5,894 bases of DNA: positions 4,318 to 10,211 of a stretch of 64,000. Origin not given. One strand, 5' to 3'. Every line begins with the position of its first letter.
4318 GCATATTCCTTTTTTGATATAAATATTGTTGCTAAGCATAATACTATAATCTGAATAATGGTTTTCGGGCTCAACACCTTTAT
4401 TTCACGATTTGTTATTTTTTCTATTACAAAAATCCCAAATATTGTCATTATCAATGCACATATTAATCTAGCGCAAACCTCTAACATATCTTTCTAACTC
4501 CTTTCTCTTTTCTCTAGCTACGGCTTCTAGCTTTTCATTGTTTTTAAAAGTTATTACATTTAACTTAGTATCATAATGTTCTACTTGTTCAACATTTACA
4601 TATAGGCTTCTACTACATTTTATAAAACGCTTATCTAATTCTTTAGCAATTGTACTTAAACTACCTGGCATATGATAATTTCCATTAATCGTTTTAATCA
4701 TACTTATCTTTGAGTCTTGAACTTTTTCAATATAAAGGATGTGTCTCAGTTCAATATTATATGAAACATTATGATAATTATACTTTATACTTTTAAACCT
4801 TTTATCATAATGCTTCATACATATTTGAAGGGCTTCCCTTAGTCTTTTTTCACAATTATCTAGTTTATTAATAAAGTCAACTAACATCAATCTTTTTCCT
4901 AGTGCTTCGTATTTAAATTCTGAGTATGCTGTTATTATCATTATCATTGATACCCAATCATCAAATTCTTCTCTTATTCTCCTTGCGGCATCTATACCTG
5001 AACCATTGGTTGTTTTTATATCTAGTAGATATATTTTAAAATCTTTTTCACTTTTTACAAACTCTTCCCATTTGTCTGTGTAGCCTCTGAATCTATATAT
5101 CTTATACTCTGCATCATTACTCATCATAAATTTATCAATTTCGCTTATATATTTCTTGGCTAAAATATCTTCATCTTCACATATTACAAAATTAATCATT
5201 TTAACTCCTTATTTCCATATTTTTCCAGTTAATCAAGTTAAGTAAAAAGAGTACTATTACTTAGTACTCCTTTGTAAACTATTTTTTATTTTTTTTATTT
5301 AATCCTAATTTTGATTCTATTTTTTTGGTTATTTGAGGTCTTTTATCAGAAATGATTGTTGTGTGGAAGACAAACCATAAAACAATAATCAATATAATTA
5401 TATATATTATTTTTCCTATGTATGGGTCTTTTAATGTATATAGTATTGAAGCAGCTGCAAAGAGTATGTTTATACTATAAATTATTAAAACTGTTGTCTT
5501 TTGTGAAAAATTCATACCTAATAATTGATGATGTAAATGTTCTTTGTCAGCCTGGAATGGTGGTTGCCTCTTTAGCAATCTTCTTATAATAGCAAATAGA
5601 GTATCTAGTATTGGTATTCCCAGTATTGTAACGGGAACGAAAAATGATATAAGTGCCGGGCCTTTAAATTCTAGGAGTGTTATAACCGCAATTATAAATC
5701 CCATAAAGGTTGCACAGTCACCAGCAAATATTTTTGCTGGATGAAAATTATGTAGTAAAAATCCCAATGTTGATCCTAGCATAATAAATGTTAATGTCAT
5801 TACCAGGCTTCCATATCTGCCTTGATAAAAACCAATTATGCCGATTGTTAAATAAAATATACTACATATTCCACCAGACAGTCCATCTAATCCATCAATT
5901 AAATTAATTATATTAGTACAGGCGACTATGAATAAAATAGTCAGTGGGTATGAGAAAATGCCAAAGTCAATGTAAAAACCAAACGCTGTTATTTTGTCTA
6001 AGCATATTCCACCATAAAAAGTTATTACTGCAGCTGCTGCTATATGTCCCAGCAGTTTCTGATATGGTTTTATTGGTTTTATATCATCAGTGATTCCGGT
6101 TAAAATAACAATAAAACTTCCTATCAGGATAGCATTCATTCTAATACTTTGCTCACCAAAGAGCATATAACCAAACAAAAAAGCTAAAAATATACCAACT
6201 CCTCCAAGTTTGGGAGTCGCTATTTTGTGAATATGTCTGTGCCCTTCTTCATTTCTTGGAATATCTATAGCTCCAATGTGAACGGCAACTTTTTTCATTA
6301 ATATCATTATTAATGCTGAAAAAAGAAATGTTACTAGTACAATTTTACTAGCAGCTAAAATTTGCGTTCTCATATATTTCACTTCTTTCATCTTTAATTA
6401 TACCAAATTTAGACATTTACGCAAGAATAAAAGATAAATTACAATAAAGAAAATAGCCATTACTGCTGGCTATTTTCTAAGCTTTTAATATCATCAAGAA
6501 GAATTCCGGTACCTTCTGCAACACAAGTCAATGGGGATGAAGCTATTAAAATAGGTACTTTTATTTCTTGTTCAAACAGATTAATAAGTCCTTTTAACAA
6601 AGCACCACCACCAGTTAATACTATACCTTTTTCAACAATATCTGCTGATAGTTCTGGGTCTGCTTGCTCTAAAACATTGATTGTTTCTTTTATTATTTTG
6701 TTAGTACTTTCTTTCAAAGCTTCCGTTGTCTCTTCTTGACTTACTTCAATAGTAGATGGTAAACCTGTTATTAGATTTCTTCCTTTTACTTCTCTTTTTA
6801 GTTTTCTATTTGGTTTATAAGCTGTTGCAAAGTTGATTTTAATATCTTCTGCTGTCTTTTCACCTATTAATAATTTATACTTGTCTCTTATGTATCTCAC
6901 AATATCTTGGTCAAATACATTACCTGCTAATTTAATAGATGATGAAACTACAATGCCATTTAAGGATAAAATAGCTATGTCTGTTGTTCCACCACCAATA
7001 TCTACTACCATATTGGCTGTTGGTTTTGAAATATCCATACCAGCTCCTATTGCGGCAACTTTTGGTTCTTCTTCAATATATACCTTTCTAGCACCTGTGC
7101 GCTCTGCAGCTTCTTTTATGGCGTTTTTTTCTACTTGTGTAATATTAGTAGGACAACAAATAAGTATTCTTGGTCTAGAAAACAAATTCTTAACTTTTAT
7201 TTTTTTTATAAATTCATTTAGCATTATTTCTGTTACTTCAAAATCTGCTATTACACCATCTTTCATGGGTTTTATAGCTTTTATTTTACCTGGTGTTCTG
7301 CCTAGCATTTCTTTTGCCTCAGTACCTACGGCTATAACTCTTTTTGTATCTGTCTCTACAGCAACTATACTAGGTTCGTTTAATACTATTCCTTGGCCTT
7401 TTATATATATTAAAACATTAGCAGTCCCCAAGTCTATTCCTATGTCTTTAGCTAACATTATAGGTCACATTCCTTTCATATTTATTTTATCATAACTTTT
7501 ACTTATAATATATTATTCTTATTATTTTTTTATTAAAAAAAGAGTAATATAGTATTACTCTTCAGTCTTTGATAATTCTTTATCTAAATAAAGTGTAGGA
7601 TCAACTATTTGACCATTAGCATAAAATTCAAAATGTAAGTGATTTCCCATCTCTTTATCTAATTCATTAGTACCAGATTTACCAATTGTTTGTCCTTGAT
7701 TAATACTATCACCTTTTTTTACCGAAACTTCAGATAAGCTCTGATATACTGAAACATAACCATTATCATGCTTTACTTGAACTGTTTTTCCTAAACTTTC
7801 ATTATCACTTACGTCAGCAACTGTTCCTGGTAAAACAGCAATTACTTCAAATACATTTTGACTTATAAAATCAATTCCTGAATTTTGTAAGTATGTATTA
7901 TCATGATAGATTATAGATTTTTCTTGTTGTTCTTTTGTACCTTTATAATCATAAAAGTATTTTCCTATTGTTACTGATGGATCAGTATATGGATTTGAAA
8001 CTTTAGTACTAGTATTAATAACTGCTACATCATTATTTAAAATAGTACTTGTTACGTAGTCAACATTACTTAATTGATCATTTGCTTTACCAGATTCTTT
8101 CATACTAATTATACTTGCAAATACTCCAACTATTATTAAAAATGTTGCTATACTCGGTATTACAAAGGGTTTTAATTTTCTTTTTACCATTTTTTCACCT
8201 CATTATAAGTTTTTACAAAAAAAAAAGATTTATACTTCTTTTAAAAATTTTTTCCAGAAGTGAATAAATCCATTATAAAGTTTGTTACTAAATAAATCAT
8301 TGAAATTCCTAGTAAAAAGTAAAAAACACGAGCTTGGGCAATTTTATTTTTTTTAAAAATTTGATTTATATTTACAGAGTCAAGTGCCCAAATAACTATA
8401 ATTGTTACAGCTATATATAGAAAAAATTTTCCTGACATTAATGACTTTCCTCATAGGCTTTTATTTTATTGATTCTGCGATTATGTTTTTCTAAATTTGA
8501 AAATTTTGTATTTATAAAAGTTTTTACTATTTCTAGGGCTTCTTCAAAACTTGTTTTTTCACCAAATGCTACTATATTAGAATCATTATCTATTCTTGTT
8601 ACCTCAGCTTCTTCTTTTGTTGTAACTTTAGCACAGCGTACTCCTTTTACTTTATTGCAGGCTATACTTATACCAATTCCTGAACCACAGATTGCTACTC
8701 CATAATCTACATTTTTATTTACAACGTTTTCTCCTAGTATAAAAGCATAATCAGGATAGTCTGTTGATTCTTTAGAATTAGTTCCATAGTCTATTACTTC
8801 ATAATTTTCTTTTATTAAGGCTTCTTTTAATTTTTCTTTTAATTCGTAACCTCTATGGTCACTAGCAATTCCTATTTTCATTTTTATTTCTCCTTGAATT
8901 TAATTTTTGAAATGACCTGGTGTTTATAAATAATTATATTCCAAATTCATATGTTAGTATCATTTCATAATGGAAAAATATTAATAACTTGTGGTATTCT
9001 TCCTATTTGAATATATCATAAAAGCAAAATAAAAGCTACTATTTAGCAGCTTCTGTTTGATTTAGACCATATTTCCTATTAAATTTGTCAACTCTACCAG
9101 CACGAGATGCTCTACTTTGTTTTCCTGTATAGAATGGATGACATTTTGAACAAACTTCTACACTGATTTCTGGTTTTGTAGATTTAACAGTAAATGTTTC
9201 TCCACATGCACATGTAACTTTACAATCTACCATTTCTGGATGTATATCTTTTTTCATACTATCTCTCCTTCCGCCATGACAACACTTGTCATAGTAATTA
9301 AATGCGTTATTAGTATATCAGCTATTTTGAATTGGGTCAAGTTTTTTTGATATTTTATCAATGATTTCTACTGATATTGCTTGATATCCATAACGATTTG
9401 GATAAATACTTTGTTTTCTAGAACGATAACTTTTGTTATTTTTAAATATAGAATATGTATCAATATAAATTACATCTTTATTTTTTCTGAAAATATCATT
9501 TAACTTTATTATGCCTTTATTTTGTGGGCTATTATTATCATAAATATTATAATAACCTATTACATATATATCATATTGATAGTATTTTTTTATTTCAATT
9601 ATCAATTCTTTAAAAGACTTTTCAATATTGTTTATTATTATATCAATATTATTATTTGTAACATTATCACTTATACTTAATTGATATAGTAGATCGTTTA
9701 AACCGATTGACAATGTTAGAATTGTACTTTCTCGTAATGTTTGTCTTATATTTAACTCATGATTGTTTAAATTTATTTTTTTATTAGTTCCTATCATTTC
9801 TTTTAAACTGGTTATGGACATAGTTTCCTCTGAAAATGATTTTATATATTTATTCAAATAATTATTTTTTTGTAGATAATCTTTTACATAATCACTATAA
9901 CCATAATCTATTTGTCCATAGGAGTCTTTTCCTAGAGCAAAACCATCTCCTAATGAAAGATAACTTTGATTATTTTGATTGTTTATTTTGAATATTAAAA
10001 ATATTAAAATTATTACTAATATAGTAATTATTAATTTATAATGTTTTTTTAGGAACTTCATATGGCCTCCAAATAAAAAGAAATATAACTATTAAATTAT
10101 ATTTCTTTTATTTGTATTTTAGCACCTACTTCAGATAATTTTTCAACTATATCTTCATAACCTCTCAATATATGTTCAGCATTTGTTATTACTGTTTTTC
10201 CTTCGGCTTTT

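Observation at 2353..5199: Complete agr-type quorum-sensing locus in convergent agrBD / agrAC arrangement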

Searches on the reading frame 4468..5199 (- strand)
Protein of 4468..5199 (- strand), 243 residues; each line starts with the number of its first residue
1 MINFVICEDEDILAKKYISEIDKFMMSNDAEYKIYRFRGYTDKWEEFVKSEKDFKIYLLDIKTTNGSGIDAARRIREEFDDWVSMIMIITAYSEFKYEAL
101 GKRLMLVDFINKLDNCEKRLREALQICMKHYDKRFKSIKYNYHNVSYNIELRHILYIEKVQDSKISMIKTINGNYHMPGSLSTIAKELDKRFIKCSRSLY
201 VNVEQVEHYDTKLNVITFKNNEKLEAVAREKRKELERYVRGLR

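Call 3: search_protein_families(library=pfam, proteins=[window:4468-5199:-], max_evalue=0.01)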
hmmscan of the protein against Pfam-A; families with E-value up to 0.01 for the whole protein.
window:4468-5199:- (243 aa): 2 families
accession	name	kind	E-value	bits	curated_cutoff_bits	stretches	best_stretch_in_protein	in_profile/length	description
PF04397.21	LytTR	-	1.5e-13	51.2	22.6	1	147-237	4-95/98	LytTr DNA-binding domain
PF00072.30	Response_reg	-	7.5e-05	23.3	30.2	1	29-113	20-100/111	Response regulator receiver domain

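Call 4: search_protein_families(library=ncbifam, proteins=[window:4468-5199:-], max_evalue=0.01)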
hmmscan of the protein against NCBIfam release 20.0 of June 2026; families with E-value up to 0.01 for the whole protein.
window:4468-5199:- (243 aa): 4 families
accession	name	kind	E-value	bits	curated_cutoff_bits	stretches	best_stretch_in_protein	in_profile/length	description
NF046049.1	quorum_RR_AgrA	equivalog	1.2e-14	54.4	400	1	4-231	3-235/238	quorum-sensing response regulator AgrA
NF010684.1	PRK14084.1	equivalog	5.6e-06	26.3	375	1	52-229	45-242/254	response regulator transcription factor LytR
NF045901.1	HisKinLetSLeg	equivalog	0.00084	17.4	1650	1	50-170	711-834/906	two-component system sensor histidine kinase LetS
NF011945.0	PRK15416.1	subfamily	0.0023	17.5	142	1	188-233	127-172/201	lipopolysaccharide core heptose(II)-phosphate phosphatase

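Call 49: search_solved_structures(query=window:4468-5199:-, max_evalue=0.01, show_alignments=1)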
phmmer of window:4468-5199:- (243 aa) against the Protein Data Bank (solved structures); distinct sequences matched with E-value up to 0.01: 4.
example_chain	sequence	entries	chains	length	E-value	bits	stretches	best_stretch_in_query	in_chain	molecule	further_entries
4xqq_A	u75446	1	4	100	4.9e-05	26.5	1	149-232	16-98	Accessory gene regulator A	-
4xqj_A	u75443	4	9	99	4.9e-05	26.5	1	149-232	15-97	Accessory gene regulator A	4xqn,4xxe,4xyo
3bs1_A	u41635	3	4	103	5.4e-05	26.3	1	144-232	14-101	Accessory gene regulator protein A | Accessory gene regulator A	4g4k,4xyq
4mld_A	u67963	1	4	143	0.008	19.2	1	34-118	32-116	Response regulator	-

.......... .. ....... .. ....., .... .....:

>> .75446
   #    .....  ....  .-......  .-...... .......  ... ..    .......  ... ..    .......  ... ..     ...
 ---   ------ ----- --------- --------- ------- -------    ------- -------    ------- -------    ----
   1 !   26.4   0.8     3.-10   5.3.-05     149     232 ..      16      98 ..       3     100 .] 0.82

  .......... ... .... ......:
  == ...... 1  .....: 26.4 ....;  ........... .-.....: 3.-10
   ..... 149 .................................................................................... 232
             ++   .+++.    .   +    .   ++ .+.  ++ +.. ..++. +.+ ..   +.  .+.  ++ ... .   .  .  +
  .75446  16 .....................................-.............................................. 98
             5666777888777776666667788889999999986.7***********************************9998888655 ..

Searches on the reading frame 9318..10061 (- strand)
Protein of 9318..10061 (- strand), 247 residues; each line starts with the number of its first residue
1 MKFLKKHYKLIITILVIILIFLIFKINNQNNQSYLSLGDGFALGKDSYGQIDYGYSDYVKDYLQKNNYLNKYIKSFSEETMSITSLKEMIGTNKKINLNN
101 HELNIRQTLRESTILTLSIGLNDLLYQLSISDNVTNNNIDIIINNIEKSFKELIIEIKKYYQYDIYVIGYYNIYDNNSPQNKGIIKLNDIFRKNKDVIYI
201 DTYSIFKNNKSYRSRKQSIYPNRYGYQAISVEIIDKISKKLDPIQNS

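Call 70: search_protein_families(library=pfam, proteins=[window:9318-10061:-], max_evalue=0.00001)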
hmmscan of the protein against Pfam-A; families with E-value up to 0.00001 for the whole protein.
window:9318-10061:- (247 aa): 1 family
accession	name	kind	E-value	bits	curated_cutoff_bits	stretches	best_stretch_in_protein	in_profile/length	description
PF13472.12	Lipase_GDSL_2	-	1.8e-06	29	32.9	1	48-228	13-178/178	GDSL-like Lipase/Acylhydrolase family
